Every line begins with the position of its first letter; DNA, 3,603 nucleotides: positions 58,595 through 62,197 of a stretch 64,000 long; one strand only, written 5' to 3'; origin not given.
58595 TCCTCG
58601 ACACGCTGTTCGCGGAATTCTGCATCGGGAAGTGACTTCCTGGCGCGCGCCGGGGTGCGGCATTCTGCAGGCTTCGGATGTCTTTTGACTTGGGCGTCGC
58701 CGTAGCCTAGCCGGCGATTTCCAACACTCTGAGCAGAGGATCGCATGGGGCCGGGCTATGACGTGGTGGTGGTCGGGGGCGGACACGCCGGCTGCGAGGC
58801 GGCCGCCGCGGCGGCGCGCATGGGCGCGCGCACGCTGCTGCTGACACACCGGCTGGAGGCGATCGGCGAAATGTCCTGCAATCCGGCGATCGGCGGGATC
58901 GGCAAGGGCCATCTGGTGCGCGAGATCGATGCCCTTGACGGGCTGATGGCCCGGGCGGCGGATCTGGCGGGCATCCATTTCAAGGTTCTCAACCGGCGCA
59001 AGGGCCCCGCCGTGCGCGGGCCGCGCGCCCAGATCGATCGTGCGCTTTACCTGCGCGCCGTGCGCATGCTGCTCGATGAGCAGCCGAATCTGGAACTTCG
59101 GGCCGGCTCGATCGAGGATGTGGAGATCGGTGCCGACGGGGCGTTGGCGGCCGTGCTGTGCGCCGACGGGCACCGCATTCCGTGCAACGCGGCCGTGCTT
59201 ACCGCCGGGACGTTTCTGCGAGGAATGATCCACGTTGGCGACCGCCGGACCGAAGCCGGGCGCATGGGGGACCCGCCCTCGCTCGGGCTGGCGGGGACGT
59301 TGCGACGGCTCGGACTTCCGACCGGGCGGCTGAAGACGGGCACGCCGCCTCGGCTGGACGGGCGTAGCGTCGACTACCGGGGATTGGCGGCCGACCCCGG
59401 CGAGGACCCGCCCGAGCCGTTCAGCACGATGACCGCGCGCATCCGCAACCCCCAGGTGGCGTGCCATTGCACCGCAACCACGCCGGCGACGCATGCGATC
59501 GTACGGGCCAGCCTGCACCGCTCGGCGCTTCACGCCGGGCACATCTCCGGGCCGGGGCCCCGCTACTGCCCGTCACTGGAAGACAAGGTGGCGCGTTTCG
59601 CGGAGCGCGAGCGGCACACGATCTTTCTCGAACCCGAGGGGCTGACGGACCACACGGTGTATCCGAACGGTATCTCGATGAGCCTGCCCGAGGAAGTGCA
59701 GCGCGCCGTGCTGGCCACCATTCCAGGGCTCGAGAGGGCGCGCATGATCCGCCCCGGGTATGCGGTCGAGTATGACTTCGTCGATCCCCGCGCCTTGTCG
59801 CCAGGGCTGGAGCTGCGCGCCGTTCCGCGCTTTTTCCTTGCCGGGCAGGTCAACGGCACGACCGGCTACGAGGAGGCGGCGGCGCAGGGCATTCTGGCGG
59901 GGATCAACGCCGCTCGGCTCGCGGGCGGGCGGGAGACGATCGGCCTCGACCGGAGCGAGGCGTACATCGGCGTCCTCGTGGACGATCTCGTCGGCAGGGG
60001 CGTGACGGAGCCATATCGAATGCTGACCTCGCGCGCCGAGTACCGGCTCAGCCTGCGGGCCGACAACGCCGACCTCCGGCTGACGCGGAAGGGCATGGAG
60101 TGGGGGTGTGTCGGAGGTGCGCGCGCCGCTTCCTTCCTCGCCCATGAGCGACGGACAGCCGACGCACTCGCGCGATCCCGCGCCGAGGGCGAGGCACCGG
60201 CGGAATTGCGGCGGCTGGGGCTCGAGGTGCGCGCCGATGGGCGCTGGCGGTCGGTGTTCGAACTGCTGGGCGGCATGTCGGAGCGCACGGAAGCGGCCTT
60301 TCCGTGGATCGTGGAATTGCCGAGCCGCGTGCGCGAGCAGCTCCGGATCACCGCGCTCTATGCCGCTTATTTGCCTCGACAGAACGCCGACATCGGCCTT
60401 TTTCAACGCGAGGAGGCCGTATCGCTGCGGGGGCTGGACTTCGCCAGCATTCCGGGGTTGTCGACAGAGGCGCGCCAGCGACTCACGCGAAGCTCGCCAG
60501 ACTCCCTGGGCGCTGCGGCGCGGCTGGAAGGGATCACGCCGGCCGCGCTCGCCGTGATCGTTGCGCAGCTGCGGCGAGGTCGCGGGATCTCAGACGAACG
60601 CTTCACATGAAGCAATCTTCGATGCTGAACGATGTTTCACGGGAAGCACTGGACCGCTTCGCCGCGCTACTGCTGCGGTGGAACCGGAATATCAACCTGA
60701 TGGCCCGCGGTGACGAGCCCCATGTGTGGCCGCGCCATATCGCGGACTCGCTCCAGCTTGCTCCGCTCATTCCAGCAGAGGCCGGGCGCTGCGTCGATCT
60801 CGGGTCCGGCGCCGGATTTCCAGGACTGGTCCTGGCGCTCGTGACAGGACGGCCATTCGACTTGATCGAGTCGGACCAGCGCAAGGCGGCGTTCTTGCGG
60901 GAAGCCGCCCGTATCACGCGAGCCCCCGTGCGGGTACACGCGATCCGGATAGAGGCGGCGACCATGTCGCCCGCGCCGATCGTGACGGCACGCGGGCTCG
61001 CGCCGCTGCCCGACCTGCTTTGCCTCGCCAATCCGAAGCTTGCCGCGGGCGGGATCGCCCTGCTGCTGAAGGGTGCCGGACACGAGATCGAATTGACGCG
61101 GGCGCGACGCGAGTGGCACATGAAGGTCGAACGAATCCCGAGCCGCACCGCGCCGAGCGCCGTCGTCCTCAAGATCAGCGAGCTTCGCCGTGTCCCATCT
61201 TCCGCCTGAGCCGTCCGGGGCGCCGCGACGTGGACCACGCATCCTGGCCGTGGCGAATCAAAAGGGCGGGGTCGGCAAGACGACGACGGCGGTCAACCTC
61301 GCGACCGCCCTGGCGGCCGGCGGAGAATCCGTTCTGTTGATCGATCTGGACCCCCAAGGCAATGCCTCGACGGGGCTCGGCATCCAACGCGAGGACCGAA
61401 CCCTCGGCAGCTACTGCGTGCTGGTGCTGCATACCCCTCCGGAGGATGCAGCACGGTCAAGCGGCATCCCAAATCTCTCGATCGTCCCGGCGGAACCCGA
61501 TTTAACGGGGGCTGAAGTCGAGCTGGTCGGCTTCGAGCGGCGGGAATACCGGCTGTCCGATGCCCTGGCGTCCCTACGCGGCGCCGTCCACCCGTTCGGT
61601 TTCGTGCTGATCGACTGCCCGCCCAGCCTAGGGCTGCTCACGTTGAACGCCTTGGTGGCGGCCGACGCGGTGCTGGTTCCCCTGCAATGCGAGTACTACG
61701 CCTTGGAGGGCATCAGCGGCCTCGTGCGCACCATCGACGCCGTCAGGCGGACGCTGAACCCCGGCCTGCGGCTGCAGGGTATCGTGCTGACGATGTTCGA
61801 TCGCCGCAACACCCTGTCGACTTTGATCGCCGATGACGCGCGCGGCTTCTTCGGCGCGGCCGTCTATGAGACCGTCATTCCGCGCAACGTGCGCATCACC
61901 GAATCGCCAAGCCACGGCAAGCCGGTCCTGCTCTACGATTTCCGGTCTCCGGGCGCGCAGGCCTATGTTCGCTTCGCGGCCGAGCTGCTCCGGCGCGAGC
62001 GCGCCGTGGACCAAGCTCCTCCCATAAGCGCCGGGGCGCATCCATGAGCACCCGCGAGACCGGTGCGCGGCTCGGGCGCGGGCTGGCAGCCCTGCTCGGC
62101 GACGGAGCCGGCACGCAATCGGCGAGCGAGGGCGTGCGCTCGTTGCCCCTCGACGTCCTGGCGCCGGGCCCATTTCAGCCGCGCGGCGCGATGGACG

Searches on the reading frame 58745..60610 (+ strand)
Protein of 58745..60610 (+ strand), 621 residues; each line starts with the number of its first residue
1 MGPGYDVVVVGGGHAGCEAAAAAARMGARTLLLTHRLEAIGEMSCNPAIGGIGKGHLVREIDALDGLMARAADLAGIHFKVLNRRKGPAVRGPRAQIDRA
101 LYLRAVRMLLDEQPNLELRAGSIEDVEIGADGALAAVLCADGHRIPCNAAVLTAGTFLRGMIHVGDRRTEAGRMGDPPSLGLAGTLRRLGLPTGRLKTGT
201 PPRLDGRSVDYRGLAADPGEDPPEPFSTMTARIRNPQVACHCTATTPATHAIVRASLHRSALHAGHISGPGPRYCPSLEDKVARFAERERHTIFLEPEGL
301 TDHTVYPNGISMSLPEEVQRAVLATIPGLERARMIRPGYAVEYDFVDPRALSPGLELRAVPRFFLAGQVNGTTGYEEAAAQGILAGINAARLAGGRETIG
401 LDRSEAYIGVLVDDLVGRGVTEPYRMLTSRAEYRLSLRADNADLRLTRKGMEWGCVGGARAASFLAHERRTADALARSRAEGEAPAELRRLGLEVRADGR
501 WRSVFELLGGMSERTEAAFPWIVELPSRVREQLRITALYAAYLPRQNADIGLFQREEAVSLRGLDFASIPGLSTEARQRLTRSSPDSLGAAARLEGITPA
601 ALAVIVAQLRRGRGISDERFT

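Call 73: search_protein_families(library=pfam, proteins=[window:58745-60610:+], max_evalue=0.00001)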
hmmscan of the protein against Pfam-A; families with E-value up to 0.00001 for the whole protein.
window:58745-60610:+ (621 aa): 3 families
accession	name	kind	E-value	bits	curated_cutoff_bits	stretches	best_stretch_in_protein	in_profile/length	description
PF01134.28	GIDA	-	3.2e-154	514.2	22.1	1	6-396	1-390/391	Glucose inhibited division protein A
PF13932.14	SAM_GIDA_C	-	6.7e-16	58.3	27.1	1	553-605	3-56/57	tRNA modifying enzyme MnmG/GidA C-terminal helical bundle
PF12831.13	FAD_oxidored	-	1.2e-07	31.8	27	1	6-36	1-31/416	FAD dependent oxidoreductase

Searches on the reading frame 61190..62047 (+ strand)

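Call 73: search_protein_families(library=pfam, proteins=[window:61190-62047:+], max_evalue=0.00001)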
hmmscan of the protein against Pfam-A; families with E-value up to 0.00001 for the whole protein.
window:61190-62047:+ (285 aa): 7 families
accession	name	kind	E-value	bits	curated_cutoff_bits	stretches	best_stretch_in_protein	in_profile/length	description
PF13614.12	AAA_31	-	8.8e-56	189.1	27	1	17-194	2-176/177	AAA domain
PF01656.29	CbiA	-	1.6e-29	102.9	25.4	1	19-246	1-125/125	CobQ/CobB/MinD/ParA nucleotide binding domain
PF09140.17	MipZ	-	5.4e-11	42.7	20.7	1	18-57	2-41/262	ATPase MipZ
PF10609.15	ParA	-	6.1e-10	39.4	27.1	1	17-59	4-46/246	NUBPL iron-transfer P-loop NTPase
PF00142.24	Fer4_NifH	-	4.9e-08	33.2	25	0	24-59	7-42/271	4Fe-4S iron sulfur cluster binding proteins, NifH/frxC family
PF06564.18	CBP_BcsQ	-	7.2e-08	32.7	21.3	1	18-162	3-142/234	Cellulose biosynthesis protein BcsQ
PF02374.21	ArsA_ATPase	-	1.8e-06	27.8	24.3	1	25-60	9-44/305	Anion-transporting ATPase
